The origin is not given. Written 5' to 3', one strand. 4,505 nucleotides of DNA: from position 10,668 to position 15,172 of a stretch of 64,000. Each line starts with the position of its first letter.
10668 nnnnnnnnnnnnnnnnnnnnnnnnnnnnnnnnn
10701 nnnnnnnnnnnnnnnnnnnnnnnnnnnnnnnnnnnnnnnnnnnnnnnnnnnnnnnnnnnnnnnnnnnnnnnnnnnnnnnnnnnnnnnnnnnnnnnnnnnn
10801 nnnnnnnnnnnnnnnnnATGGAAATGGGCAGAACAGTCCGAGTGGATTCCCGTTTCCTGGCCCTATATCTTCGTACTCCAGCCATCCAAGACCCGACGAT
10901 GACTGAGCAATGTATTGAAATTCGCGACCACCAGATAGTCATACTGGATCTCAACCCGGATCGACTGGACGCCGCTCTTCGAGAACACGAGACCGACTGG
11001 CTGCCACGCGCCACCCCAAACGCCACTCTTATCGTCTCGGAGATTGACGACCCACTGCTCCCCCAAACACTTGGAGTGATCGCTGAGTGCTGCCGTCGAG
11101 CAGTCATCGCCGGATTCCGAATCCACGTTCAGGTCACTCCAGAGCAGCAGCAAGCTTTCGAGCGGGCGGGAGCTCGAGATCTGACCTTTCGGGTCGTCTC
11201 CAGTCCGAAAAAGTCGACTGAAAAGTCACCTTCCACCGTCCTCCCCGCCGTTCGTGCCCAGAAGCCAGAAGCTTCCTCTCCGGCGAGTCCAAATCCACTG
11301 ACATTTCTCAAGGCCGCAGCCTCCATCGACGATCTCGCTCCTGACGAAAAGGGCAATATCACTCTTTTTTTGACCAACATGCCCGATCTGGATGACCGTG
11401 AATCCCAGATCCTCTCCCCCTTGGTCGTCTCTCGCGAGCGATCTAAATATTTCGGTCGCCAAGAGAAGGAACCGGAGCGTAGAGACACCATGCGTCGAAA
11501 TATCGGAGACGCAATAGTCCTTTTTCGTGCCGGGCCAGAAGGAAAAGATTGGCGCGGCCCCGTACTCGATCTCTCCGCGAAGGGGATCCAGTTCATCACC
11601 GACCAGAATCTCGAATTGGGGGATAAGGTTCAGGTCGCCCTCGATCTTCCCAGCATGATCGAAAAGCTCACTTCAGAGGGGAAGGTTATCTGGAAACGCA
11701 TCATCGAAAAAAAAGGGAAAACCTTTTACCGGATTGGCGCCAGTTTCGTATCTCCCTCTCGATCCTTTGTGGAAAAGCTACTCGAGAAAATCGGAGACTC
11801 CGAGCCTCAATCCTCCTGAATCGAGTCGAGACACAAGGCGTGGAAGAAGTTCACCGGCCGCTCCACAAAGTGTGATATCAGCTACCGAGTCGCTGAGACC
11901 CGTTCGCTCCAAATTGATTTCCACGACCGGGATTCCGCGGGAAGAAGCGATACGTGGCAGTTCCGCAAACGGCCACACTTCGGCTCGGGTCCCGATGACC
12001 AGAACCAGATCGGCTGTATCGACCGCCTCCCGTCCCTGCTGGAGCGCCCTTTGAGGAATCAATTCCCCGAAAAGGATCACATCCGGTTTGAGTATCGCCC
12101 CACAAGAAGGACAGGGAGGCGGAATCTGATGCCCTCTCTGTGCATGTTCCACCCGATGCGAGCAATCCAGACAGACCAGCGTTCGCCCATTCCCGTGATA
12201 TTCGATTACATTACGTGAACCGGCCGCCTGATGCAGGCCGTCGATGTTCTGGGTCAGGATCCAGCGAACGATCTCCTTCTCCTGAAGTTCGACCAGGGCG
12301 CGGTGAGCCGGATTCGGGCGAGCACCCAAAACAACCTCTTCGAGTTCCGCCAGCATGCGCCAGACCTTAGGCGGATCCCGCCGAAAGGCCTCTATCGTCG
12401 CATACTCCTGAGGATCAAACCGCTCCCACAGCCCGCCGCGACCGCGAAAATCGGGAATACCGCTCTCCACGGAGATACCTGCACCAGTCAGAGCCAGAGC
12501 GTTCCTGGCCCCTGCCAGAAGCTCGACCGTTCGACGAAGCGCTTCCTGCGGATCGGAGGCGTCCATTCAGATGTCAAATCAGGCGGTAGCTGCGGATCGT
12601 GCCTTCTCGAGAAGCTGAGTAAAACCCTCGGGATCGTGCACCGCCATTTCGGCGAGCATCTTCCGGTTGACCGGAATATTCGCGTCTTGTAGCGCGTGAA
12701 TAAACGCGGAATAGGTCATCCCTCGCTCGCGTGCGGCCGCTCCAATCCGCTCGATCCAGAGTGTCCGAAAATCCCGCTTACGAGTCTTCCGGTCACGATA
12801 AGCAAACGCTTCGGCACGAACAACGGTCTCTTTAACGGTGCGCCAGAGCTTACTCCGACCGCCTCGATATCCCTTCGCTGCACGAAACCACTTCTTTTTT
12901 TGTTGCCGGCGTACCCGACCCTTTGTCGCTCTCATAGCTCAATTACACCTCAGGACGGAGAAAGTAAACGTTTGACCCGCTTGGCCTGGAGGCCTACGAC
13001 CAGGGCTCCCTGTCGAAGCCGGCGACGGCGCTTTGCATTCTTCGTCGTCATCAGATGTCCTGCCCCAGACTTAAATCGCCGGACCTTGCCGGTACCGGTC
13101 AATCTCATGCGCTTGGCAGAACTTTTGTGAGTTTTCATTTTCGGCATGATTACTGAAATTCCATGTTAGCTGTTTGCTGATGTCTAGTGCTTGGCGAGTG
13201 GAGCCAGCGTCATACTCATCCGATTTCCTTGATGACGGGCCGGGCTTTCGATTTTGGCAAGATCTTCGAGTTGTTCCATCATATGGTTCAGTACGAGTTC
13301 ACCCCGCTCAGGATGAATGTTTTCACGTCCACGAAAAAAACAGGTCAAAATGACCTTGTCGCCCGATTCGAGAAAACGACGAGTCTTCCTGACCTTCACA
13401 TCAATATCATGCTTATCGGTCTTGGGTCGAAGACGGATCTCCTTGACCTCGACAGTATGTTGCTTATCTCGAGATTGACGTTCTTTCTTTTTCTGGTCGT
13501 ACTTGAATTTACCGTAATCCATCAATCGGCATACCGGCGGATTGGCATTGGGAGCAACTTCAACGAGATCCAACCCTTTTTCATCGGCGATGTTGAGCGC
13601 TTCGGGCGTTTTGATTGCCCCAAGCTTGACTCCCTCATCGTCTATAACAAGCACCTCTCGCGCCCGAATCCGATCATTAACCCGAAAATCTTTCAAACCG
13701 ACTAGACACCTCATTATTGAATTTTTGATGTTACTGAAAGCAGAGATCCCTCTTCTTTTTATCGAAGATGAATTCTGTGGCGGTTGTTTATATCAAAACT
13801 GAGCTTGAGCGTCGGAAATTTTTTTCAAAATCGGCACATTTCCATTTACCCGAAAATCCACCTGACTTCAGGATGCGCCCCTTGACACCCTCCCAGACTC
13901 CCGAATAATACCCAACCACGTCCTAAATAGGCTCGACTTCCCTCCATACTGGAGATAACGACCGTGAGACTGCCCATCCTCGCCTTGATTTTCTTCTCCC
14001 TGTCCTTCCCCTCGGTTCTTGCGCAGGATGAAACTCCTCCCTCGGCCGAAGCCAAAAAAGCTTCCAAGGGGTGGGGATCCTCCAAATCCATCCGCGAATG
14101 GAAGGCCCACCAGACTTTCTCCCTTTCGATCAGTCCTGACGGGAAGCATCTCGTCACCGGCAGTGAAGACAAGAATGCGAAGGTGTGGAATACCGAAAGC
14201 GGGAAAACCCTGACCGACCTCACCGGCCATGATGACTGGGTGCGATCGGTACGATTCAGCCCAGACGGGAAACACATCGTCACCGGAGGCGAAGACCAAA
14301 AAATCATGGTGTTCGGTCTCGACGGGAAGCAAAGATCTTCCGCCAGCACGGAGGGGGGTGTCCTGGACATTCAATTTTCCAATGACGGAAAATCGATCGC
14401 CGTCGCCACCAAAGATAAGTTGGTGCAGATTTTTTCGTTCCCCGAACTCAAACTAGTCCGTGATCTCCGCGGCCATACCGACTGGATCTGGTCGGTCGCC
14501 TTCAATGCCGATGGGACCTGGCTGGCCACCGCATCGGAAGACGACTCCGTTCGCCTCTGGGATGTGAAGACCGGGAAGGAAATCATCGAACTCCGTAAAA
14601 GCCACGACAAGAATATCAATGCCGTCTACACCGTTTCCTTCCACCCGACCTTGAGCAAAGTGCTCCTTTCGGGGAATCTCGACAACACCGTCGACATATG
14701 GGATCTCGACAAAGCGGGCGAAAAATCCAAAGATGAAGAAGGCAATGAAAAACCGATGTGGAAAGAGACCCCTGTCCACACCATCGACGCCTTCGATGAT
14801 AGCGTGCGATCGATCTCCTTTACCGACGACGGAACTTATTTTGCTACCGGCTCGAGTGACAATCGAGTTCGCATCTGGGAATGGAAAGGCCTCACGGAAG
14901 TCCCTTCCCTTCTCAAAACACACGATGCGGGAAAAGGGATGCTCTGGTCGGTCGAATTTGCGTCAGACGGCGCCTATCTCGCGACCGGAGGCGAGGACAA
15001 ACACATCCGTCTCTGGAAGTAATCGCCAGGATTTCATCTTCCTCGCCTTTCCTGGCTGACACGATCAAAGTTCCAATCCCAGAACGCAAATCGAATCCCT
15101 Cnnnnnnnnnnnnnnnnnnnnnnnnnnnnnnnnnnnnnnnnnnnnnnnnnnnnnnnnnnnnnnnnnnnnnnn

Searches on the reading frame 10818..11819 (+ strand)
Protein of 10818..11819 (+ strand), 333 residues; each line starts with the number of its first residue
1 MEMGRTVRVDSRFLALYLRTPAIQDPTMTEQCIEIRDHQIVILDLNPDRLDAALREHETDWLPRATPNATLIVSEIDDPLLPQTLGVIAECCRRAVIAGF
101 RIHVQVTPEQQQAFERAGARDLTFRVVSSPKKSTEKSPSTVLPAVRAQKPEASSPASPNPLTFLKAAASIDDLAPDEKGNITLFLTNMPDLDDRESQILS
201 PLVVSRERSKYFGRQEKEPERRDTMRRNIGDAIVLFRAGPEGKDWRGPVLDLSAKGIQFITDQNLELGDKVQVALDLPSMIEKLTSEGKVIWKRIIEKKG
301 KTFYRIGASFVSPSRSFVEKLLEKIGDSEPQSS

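Call 73: search_protein_families(library=pfam, proteins=[window:10818-11819:+], max_evalue=0.00001)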
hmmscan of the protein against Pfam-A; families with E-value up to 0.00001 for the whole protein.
window:10818-11819:+ (333 aa): 1 family
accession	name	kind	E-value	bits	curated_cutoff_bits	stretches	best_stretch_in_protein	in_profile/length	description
PF07238.19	PilZ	-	8e-10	39.4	22.5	1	239-321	17-96/102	PilZ domain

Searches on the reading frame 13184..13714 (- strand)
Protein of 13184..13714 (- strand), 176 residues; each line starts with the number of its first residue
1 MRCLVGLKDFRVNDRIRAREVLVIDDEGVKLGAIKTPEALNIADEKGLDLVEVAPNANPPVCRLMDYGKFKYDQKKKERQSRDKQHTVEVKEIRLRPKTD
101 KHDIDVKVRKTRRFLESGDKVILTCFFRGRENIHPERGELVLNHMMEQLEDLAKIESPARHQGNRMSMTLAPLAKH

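Call 74: search_protein_families(library=pfam, proteins=[window:13184-13714:-], max_evalue=0.00001)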
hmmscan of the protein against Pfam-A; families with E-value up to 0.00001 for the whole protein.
window:13184-13714:- (176 aa): 2 families
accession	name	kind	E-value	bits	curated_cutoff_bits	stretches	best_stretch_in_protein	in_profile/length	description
PF05198.21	IF3_N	-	3.3e-33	114.1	26.9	1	12-80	1-69/70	Translation initiation factor IF-3, N-terminal domain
PF00707.27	IF3_C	-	1.1e-31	109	34.8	1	88-172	1-85/86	Translation initiation factor IF-3, C-terminal domain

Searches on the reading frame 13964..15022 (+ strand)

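Call 73: search_protein_families(library=pfam, proteins=[window:13964-15022:+], max_evalue=0.00001)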
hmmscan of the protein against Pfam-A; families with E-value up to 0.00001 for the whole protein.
window:13964-15022:+ (352 aa): 41 families (the best 25 are shown)
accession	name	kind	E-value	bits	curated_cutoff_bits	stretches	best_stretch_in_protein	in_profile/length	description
PF25174.1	Beta-prop_THOC3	-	7.7e-62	209.2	305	4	171-251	1-79/272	THOC3 beta-propeller domain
PF00400.38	WD40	-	6.5e-61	200.6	27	5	163-200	2-39/39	WD domain, G-beta repeat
PF24807.1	WD40_CDC20-Fz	-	6.8e-51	173.7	200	3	46-199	131-292/292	CDC20/Fizzy WD40 domain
PF25173.1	Beta-prop_WDR3_1st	-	1.2e-47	162.5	154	3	129-251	28-145/184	WDR3 first beta-propeller domain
PF25175.1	Beta-prop_WDR5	-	1.7e-44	152.7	250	3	86-247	6-164/296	WDR5 beta-propeller domain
PF24814.1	WD40_Prp19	-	1.1e-41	143.2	320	2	128-351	4-204/281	Prp19 WD40 domain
PF23414.1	Beta-prop_EML_2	-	7.6e-38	130.8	90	2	53-214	3-166/266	Echinoderm microtubule-associated protein second beta-propeller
PF25172.1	Beta-prop_WDR3_2nd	-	3.6e-37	128.6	140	1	37-250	25-248/293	WDR3 second beta-propeller domain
PF24817.1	WD40_WDHD1_1st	-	5.6e-36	124.6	109.9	2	101-352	16-250/291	WDHD1 first WD40 domain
PF24796.1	WDR55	-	1.3e-30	107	200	1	129-251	6-127/296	WDR55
PF25168.1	Beta-prop_WDR36-Utp21_2nd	-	7.2e-27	95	84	1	88-208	155-276/335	WDR36/Utp21 second beta-propeller domain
PF25391.1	WD40_Gbeta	-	1.4e-26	93.7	150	2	127-251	181-302/340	G protein beta WD-40 repeat protein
PF24105.1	Beta-prop_CAF1B_HIR1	-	7.2e-25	88.2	80.5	2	28-124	111-206/383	CAF1B/HIR1 beta-propeller domain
PF24805.1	EIF3I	-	9.6e-25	87.8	200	2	168-211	48-91/324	EIF3I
PF24782.2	WD40_MABP1-WDR62_2nd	-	1.2e-24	87.3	290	2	53-117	275-339/341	MABP1/WDR62 second WD40 domain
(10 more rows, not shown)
